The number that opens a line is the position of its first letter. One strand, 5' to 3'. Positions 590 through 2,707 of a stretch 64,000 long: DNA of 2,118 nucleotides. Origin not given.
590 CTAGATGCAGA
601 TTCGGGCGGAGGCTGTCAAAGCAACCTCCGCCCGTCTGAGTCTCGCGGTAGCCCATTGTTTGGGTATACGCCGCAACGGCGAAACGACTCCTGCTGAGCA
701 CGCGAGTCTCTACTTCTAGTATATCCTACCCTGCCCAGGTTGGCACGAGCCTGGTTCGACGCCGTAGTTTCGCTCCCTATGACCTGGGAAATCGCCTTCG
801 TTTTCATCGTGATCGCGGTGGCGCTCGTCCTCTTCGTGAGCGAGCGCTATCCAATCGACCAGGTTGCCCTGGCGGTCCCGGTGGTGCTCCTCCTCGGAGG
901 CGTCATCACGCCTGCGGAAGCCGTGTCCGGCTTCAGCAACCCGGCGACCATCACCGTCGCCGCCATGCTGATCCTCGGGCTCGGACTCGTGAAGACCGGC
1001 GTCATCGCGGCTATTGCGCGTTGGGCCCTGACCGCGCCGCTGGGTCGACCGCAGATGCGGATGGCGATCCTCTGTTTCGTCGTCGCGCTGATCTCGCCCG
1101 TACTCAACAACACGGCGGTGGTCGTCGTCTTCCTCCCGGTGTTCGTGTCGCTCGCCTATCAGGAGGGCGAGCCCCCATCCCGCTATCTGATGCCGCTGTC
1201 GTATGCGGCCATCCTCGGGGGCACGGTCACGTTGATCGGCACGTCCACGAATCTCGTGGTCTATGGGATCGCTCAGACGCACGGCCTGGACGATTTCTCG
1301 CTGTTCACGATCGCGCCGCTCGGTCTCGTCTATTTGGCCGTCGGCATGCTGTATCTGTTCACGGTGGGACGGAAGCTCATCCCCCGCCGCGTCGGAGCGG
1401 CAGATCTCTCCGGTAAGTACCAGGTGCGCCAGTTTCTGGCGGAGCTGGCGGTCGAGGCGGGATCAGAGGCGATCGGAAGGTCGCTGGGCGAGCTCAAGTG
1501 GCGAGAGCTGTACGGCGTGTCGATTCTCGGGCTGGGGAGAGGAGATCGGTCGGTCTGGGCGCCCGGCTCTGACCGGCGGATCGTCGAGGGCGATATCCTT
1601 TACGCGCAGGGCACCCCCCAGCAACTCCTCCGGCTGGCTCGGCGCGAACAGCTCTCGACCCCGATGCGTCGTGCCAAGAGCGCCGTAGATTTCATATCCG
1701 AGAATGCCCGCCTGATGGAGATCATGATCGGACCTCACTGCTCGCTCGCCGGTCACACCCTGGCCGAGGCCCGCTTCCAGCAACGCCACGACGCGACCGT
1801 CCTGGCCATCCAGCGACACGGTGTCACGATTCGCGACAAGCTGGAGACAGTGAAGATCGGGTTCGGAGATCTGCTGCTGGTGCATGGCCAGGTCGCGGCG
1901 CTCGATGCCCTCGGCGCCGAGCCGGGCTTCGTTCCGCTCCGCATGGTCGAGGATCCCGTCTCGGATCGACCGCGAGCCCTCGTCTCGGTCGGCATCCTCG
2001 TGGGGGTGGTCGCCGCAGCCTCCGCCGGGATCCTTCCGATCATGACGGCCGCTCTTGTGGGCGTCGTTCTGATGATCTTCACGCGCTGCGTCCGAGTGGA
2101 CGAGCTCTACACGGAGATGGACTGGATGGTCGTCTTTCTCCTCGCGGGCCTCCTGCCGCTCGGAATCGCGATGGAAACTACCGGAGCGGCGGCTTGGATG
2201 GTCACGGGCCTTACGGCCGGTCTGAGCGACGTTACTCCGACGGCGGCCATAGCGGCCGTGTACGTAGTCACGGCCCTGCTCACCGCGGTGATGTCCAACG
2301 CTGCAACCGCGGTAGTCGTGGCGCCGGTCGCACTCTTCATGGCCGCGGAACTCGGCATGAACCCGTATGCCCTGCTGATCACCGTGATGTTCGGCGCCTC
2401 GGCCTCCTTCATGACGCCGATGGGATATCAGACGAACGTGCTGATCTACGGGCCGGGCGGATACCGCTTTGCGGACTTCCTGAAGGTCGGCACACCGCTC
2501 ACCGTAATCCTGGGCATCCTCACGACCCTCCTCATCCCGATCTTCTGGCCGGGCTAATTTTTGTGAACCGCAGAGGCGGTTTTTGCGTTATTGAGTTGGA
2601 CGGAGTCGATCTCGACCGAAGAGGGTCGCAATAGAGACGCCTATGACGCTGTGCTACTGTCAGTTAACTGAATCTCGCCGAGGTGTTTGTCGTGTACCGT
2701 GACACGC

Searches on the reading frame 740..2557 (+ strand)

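Call 77: search_protein_families(library=pfam, proteins=[window:740-2557:+], max_evalue=0.001)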
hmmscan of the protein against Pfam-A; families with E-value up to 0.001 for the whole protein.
window:740-2557:+ (605 aa): 3 families
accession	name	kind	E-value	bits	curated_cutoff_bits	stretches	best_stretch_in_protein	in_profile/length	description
PF03600.22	CitMHS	-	6.4e-84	282.4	31.9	2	29-539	1-322/336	Citrate transporter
PF02080.26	TrkA_C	-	5.9e-23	81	27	2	233-301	1-68/71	TrkA-C domain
PF00939.25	Na_sulph_symp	-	6.1e-23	82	27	2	414-603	274-466/472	Sodium:sulfate symporter transmembrane region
